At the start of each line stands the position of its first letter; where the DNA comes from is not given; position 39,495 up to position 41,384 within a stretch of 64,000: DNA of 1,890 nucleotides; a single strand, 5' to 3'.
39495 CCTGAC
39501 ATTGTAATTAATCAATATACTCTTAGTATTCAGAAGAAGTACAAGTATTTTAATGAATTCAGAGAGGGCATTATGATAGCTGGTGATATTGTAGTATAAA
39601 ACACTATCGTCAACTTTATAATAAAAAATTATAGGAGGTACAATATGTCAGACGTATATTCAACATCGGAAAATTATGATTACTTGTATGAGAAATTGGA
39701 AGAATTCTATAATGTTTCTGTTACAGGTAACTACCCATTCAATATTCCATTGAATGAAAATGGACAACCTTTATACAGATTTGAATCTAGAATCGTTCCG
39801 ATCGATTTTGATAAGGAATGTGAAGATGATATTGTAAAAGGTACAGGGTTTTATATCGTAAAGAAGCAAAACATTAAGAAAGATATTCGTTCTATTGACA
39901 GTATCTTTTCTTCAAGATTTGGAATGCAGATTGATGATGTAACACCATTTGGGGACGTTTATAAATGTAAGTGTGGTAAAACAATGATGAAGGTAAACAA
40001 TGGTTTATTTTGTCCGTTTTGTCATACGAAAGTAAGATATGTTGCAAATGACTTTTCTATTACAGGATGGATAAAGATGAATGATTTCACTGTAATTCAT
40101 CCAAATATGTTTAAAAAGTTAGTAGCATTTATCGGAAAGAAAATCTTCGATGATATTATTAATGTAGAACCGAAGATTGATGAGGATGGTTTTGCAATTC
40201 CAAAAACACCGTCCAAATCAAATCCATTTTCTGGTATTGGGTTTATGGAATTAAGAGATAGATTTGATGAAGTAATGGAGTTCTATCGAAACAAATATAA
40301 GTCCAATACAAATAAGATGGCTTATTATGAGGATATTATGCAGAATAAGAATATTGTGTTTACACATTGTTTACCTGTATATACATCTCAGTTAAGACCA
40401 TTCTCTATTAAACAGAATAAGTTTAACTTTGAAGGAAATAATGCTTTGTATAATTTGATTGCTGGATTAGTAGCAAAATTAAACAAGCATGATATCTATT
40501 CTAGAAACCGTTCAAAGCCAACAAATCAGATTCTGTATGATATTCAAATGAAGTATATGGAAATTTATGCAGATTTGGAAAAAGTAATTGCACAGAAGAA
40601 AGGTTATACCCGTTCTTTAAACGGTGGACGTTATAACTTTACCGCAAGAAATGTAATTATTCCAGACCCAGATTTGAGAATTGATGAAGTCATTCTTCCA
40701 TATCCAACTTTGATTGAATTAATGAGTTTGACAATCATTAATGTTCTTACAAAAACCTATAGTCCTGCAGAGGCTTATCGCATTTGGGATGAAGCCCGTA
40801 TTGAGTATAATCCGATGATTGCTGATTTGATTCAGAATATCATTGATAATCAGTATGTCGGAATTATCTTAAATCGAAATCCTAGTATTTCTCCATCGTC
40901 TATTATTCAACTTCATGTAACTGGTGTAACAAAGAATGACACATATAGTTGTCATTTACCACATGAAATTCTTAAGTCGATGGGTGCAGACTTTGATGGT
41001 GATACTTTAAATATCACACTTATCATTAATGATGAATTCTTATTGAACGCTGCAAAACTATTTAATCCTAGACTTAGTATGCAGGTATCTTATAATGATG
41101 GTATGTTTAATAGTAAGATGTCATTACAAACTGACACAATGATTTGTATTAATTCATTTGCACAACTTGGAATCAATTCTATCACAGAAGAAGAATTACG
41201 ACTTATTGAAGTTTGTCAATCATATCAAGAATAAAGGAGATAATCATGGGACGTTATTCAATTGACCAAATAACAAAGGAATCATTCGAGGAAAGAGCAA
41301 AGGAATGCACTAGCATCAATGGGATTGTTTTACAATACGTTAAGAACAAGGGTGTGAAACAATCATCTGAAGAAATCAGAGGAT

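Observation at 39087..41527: Phage-encoded multisubunit RNA polymerase beta-prime fragment (zinc ribbon plus NADFDGD), implying a split, non-canonical RNAP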

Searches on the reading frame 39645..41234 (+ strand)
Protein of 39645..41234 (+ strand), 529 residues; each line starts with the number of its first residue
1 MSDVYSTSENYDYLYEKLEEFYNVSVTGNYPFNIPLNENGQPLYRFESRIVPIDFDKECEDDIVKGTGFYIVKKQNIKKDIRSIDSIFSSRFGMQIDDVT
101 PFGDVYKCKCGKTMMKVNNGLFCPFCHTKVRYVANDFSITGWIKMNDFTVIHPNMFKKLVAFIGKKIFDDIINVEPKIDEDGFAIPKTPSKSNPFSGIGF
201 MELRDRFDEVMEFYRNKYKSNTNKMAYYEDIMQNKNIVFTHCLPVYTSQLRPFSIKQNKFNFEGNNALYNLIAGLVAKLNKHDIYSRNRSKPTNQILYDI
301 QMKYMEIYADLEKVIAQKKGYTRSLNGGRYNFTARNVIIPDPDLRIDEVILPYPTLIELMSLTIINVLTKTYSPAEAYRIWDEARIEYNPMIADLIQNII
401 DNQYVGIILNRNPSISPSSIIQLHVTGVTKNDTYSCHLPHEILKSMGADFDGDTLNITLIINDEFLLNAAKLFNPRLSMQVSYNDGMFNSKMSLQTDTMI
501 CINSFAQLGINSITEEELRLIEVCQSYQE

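Call 4: search_protein_families(library=pfam, proteins=[window:39645-41234:+], max_evalue=1)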
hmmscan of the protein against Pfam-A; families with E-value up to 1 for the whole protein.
window:39645-41234:+ (529 aa): 2 families
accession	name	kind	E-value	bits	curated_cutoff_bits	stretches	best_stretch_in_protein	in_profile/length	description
PF00623.25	RNA_pol_Rpb1_2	-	7.2e-11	43.1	25.3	2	397-463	93-154/166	RNA polymerase Rpb1, domain 2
PF05273.18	Pox_RNA_Pol_22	-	0.014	15.6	25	1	349-407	31-90/184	Poxvirus RNA polymerase 22 kDa subunit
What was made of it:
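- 39645..41234 (+): Gene for the beta-prime N-terminal subunit (529 aa) of the phage non-virion multisubunit RNAP. It is the orthologue of AR9 gp270 and phiKZ gp55. Pfam PF00623 at 43 bits, above the gathering cut-off (call 4).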

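Call 6: search_protein_families(library=phrogs, proteins=[window:39645-41234:+], max_evalue=0.01)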
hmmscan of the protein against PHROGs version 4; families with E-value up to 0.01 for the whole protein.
window:39645-41234:+ (529 aa): 3 families
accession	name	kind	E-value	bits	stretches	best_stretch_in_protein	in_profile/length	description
phrog_2987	-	DNA, RNA and nucleotide metabolism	8.7e-55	187.3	1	102-504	51-472/478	RNA polymerase beta subunit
phrog_2986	-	DNA, RNA and nucleotide metabolism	1.2e-08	34.6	2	439-493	474-526/539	RNA polymerase beta subunit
phrog_25354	-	unknown function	0.0002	20.2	1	313-466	319-467/1216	-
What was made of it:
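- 39645..41234 (+): PHROG 2987 E=9e-55 (call 6).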

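Call 7: search_dna_similar(query=window:39645-41234:+, collection=phages, mode=protein, max_rows=30)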
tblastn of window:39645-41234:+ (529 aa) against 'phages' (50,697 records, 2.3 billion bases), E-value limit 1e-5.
Records with a match: 60; places in all: 60; records where one place covers at least 80% of the query: 0.
Best place of each record, by identity: <60% 60.
By first word of the organism name: Pseudomonas 23; Staphylococcus 10; Bacillus 9; Ralstonia 5; Fusobacterium 4; Erwinia 3; Yersinia 2; Listeria 1; Burkholderia 1; Xanthomonas 1; and 1 more.
By host as written in the record: Staphylococcus aureus 7; Pseudomonas aeruginosa 7; Bacillus subtilis 4; - 4; Fusobacterium nucleatum 3; Ralstonia solanacearum 3; Yersinia enterocolitica 2; Pseudomonas aeruginosa strain PAO1 2; and 22 more.
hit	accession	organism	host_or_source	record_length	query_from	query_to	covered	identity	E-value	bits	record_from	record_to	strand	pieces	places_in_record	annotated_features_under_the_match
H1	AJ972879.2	Yersinia phage phiR1-37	Yersinia enterocolitica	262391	103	505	76%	29.3%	1e-34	145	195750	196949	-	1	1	g274: RNA-polymerase beta-subunit RpoC, N-terminus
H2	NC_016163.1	Yersinia phage phiR1-37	Yersinia enterocolitica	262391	103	505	76%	29.3%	1e-34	145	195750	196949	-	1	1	g274: RNA polymerase beta subunit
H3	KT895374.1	Bacillus phage vB_BpuM-BpSp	Bacillus pumilus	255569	136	503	70%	30.1%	2e-25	117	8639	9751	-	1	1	RNA-polymerase beta-subunit RpoC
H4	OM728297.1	Bacillus phage vB_BsuM-Goe21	Bacillus subtilis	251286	141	502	68%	29.6%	3e-28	125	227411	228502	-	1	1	rpoC_2: DNA-directed RNA polymerase subunit beta'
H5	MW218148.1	Staphylococcus phage vB_StaM_SA1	Staphylococcus lentus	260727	150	502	67%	30.1%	3e-25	116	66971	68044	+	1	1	DNA-directed RNA polymerase beta' subunit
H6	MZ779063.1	Staphylococcus phage vB_SauM-UFV_DC4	Staphylococcus aureus UFV2030RH1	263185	150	502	67%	29.5%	4e-26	119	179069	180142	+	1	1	rpoC2: DNA-directed RNA polymerase subunit beta'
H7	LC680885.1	Staphylococcus phage S6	Staphylococcus aureus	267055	150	502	67%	29.5%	4e-26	119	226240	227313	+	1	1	hypothetical protein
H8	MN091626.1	Staphylococcus phage PALS_2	Staphylococcus aureus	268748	150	502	67%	29.5%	4e-26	119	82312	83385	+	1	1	DNA-directed RNA polymerase beta' subunit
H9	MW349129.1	Staphylococcus phage Madawaska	Staphylococcus aureus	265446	150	502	67%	29.2%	1e-25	117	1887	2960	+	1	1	non-viral RNA polymerase beta-prime subunit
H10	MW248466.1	Staphylococcus phage MarsHill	Staphylococcus aureus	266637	150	502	67%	29.2%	1e-25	117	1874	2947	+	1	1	non-viral RNA polymerase beta-prime subunit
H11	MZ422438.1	Listeria phage LPJP1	Listeria grayi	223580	141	499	68%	28.2%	8e-22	105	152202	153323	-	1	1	rpoC_2: DNA-directed RNA polymerase subunit beta'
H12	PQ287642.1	Pseudomonas phage HHBS36_1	Pseudomonas aeruginosa BWKH36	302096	126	475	66%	27.8%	4e-11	72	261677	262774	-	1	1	RNA polymerase beta subunit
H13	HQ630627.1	Pseudomonas phage PhiPA3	Pseudomonas aeruginosa strain PAO1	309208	126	520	75%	24.6%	7e-12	74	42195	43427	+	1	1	054: hypothetical protein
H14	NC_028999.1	Pseudomonas phage PhiPA3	Pseudomonas aeruginosa strain PAO1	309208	126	520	75%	24.6%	7e-12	74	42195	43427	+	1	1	054: RNA polymerase beta subunit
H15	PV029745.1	Pseudomonas phage phiHQ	Pseudomonas aeruginosa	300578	126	475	66%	27.5%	1e-10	71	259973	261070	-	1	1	hypothetical protein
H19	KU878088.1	Bacillus phage AR9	Bacillus subtilis subsp. subtilis 168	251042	141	457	60%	29.1%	8e-23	108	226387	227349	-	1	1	DNA-directed RNA polymerase beta' subunit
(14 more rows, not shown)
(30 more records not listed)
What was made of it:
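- Closest known: Yersinia phage phiR1-37 g274. Same: Best tblastn hit among cultured phages (29% identity over 76% of the query, E=1e-34, call 7).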

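Call 9: get_annotated_region(hit=H19, flank=4000)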
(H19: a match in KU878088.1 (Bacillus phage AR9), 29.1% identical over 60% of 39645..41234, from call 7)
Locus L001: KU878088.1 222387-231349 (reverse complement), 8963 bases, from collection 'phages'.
description: Bacillus phage AR9, complete genome.
organism: Bacillus phage AR9 (NCBI taxid 1815509)
taxonomy: Viruses; Duplodnaviria; Heunggongvirae; Uroviricota; Caudoviricetes; Takahashivirus; Takahashivirus PBS1
host: Bacillus subtilis subsp. subtilis 168; source: -; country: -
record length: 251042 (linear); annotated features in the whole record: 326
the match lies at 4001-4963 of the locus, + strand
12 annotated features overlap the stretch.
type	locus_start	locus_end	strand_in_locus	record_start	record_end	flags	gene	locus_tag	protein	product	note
CDS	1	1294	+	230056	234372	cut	-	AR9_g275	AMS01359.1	hypothetical protein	contains PKD-like repeats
CDS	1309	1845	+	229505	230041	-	-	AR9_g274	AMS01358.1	hypothetical protein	-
CDS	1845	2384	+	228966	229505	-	-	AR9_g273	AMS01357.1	virion protein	-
CDS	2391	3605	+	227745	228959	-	-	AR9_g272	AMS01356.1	N-acetylmuramoyl-L-alanine amidase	contains peptidoglycan binding domains; cd06583 - peptidoglycan recognition proteins; pfam01471 - peptidoglycan binding ...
regulatory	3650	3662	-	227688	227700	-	-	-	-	promoter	early promoter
CDS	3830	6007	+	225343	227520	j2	-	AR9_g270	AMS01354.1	DNA-directed RNA polymerase beta' subunit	non-virion RNAP subunit; DNA-directed RNA polymerase beta' subunit, N-terminus; pfam00623 - RNA polymerase Rpb1, domain ...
CDS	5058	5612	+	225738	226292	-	-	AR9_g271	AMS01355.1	HNH homing endonuclease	pfam13392 - HNH endonuclease; pfam07463 - DNA binding motif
CDS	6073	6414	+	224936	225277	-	-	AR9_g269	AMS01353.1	hypothetical protein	-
CDS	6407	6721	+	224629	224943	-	-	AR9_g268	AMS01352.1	hypothetical protein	-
CDS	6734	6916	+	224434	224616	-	-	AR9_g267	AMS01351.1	hypothetical protein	-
CDS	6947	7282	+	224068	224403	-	-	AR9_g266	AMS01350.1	hypothetical protein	-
CDS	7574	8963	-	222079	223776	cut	-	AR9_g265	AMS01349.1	Hef-like homing endonuclease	-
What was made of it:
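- On Jumbo-phage (phiKZ/AR9-type) non-virion multisubunit RNAP, beta'N subunit: The AR9 and Staphylococcus-phage annotations say 'non-virion' (calls 7, 9).
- AR9 annotates its hit as a non-virion RNAP subunit (call 9).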

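Call 11: find_encoding_contigs(protein=window:39645-41234:+, flank=10000, max_places=6)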
Protein window:39645-41234:+ (529 aa): 19 contigs read that carry it; 6 places shown.
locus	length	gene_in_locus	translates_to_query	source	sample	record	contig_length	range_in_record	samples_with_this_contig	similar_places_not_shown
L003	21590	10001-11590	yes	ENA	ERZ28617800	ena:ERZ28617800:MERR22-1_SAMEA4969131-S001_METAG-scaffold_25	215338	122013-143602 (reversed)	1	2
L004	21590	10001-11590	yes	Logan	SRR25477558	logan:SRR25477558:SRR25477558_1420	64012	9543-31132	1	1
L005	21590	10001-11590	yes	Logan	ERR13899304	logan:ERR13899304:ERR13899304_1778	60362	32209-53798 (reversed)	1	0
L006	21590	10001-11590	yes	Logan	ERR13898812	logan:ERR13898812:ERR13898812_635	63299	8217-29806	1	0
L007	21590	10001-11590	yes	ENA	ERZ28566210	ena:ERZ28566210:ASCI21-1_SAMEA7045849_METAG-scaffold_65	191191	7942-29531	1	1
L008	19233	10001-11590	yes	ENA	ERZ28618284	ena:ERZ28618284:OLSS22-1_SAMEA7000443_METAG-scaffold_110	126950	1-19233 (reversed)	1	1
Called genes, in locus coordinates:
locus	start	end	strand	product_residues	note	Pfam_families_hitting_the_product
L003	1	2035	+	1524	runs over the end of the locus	-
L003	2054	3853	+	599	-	PF13306:LRR_5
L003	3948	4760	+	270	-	PF01590:GAF (weak)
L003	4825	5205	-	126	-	-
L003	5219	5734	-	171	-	-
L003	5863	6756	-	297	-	-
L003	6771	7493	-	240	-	-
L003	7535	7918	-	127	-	PF11195:Tad2-like (weak)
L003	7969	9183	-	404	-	-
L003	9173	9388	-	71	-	-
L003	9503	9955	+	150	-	-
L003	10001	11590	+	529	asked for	PF00623:RNA_pol_Rpb1_2 (faint)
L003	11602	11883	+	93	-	-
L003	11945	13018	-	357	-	-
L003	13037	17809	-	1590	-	-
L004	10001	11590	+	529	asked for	PF00623:RNA_pol_Rpb1_2 (faint)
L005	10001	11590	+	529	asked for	PF00623:RNA_pol_Rpb1_2 (faint)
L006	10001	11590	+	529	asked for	PF00623:RNA_pol_Rpb1_2 (faint)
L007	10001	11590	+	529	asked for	PF00623:RNA_pol_Rpb1_2 (faint)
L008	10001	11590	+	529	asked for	PF00623:RNA_pol_Rpb1_2 (faint)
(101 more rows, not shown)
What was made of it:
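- The exact protein occurs on contigs of up to 215 kb (call 11).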

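Call 12: find_homologous_proteins(query=window:39645-41231:+)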
Query window:39645-41231:+ (529 aa): 171 proteins with E <= 0.001 among 6986 candidates; the best 120 are listed.
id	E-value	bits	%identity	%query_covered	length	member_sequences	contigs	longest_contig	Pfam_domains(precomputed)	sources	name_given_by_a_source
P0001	0.0e+0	1207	100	100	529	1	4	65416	PF00623.26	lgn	-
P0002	0.0e+0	1207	100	100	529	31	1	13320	PF00623.26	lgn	-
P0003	0.0e+0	1203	99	100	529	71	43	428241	PF00623.26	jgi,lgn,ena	jgi:hypothetical protein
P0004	0.0e+0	1201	99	100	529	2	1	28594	PF00623.26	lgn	-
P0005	0.0e+0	1200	99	100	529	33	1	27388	PF00623.26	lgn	-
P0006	0.0e+0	1049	86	99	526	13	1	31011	PF00623.26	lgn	-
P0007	1.6e-296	1002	80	99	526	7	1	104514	PF00623.26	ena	-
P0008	7.4e-296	1000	81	99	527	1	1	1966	PF00623.26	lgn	-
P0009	7.4e-295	997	80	100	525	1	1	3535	PF00623.26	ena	-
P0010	3.7e-293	991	81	98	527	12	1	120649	PF00623.26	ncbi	-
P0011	5.0e-293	990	81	99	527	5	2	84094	PF00623.26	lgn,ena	-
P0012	1.6e-292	989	80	100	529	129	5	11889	PF00623.26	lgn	-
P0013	1.2e-289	979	81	99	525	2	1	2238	PF00623.26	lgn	-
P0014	2.3e-289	978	79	99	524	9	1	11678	PF00623.26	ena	-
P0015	4.4e-287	971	78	99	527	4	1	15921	PF00623.26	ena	-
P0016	3.9e-281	951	82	93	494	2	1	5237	PF00623.26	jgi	jgi:hypothetical protein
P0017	1.9e-276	936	76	98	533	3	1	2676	PF00623.26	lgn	-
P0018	2.5e-275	932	77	98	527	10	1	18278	PF00623.26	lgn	-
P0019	2.5e-274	929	76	98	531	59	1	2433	PF00623.26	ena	-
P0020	1.4e-273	926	75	98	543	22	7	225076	PF00623.26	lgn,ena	-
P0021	1.0e-272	923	75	98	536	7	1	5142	PF00623.26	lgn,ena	-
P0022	2.9e-272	922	75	99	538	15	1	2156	PF00623.26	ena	-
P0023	2.4e-271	919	74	98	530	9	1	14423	PF00623.26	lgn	-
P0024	3.0e-270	915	75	99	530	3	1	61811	PF00623.26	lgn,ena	-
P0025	1.0e-269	914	74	99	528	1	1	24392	PF00623.26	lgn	-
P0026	3.1e-268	909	75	99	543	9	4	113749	PF00623.26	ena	-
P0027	4.3e-268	908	74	98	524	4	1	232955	PF00623.26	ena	-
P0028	1.7e-267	906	74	98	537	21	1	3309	PF00623.26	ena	-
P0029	1.1e-262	890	74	98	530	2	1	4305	PF00623.26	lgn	-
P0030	2.3e-258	876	70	99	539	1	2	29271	PF00623.26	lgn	-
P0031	3.5e-258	876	71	98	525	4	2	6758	PF00623.26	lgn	-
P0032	4.7e-234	796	66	98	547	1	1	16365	PF00623.26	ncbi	-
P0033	3.3e-217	740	62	98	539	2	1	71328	PF00623.26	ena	-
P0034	2.4e-210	718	61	98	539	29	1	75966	PF00623.26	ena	-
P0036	2.1e-206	705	59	99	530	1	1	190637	PF00623.26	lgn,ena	-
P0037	4.9e-198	677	57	98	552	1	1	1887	PF00623.26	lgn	-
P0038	3.0e-196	671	56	97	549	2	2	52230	PF00623.26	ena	-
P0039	7.5e-170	584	51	96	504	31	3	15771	PF00623.26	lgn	-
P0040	4.2e-169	582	80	60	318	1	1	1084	PF00623.26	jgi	jgi:hypothetical protein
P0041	2.2e-166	573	53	92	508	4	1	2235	PF00623.26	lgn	-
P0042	8.4e-161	554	80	57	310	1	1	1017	PF00623.26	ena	-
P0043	1.1e-160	554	53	90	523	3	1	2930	PF00623.26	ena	-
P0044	9.5e-159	547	50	96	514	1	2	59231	PF00623.26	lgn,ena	-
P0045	5.3e-158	545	49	95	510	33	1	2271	PF00623.26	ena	-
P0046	5.4e-158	545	50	96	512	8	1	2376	PF00623.26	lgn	-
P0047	2.3e-157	543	50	96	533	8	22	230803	PF00623.26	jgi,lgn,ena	-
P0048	3.6e-155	536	49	94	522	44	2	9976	PF00623.26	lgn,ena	-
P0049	5.8e-155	535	50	93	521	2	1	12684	PF00623.26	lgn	-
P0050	5.9e-154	532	48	96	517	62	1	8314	PF00623.26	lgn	-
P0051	2.5e-153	530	50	94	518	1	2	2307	PF00623.26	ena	-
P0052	4.6e-153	529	48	96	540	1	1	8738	PF00623.26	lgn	-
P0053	4.6e-152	525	48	96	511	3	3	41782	PF00623.26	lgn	-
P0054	2.3e-148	513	48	92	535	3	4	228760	PF00623.26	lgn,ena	-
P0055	2.9e-148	513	47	96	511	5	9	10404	PF00623.26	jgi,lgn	jgi:hypothetical protein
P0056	1.2e-147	511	47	93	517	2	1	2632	PF00623.26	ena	-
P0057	2.7e-143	497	47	92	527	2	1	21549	PF00623.26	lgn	-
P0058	2.5e-142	493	47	91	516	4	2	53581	PF00623.26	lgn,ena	-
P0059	3.5e-141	490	44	98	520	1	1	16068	PF00623.26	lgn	-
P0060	7.3e-141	488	46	96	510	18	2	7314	PF00623.26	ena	-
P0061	2.9e-138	480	43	96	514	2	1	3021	PF00623.26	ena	-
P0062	7.0e-138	479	45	95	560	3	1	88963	PF00623.26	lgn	-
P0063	4.2e-136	473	45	94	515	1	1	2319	PF00623.26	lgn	-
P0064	2.6e-126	440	44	92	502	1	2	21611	PF00623.26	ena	-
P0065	1.7e-124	434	42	92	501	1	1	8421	PF00623.26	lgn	-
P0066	4.3e-123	430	42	94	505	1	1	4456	PF00623.26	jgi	-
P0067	5.5e-123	429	42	93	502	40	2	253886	PF00623.26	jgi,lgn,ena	-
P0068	1.4e-122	428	53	69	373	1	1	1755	PF00623.26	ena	-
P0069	4.0e-122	427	43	91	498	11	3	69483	PF00623.26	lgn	-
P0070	5.7e-121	423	44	91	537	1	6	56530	PF00623.26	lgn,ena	-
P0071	9.2e-121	422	41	94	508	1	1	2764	PF00623.26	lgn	-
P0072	9.8e-121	422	43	92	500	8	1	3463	PF00623.26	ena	-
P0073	2.0e-119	418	41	94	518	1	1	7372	PF00623.26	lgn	-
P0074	3.5e-119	417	43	89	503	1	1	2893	PF00623.26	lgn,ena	-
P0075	3.9e-119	417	42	92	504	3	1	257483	PF00623.26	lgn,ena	-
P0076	1.3e-118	415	44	92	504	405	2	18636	PF00623.26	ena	-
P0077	1.2e-117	412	41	96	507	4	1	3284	PF00623.26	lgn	-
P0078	4.8e-117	410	41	92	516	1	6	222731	PF00623.26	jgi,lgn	jgi:DNA-directed RNA polymerase beta' subunit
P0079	4.7e-116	407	43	92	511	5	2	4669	PF00623.26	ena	-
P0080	5.0e-116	407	40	95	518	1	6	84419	PF00623.26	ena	-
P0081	1.2e-115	405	43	90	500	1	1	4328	PF00623.26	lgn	-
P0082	1.2e-115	405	42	89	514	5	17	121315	PF00623.26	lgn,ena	-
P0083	4.2e-115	403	43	92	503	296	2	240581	PF00623.26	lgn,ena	-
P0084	5.1e-115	403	41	91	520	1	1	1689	PF00623.26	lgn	-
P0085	6.1e-115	403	43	93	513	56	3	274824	PF00623.26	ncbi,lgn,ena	-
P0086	7.7e-115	403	43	91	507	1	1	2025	PF00623.26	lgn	-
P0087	1.0e-114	402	41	94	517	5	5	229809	PF00623.26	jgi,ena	-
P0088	3.1e-114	401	40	90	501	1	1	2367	PF00623.26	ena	-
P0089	3.9e-113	397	42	92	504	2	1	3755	PF00623.26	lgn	-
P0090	5.3e-113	397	42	91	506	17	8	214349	PF00623.26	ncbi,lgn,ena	-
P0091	7.2e-113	396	41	91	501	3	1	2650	PF00623.26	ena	-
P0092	1.4e-112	395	41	91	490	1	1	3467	PF00623.26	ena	-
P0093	1.9e-112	395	40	94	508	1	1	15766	PF00623.26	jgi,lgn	-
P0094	3.6e-112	394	39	95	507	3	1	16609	PF00623.26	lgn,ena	-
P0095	4.4e-112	394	42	93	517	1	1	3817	PF00623.26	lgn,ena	-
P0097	4.6e-111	390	42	92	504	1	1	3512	PF00623.26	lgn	-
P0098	1.0e-110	389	40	91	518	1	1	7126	PF00623.26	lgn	-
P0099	7.5e-110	386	42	92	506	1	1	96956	PF00623.26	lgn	-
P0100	7.8e-110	386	41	94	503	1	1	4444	PF00623.26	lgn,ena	-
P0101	1.6e-108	382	40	94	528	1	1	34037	PF00623.26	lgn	-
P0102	1.7e-108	382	42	90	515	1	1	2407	PF00623.26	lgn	-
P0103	3.3e-108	381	41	92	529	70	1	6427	PF00623.26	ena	-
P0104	1.7e-107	378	39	92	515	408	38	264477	PF00623.26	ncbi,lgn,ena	-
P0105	4.7e-107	377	39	92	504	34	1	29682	PF00623.26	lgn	-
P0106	4.8e-107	377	40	90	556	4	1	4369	PF00623.26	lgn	-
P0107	5.6e-107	377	39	95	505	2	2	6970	PF00623.26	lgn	-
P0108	3.3e-105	371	40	90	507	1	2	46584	PF00623.26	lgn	-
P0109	6.7e-105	370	38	90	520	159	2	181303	PF00623.26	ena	-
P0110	1.5e-104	369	39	90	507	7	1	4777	PF00623.26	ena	-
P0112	2.1e-103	365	40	93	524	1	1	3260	PF00623.26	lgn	-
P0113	2.6e-103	365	41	93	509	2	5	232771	PF00623.26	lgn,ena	-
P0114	2.9e-101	358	43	77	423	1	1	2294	PF00623.26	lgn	-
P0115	5.4e-101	357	39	92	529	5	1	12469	PF00623.26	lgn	-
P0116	3.1e-99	351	40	84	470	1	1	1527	PF00623.26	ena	-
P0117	4.1e-98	347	40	78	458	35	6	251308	PF00623.26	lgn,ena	-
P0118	2.6e-97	345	42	74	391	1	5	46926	PF00623.26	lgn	-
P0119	5.8e-97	344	38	94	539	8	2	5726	PF00623.26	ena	-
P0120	2.0e-96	342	37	91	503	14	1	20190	PF00623.26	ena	-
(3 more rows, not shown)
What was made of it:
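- On Jumbo-phage (phiKZ/AR9-type) non-virion multisubunit RNAP, beta'N subunit: The 120 listed homologues of more than 170 found are mostly 490-560 aa (call 12).
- More than 170 homologue clusters were found; the 120 listed are mostly 490-560 aa (call 12).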
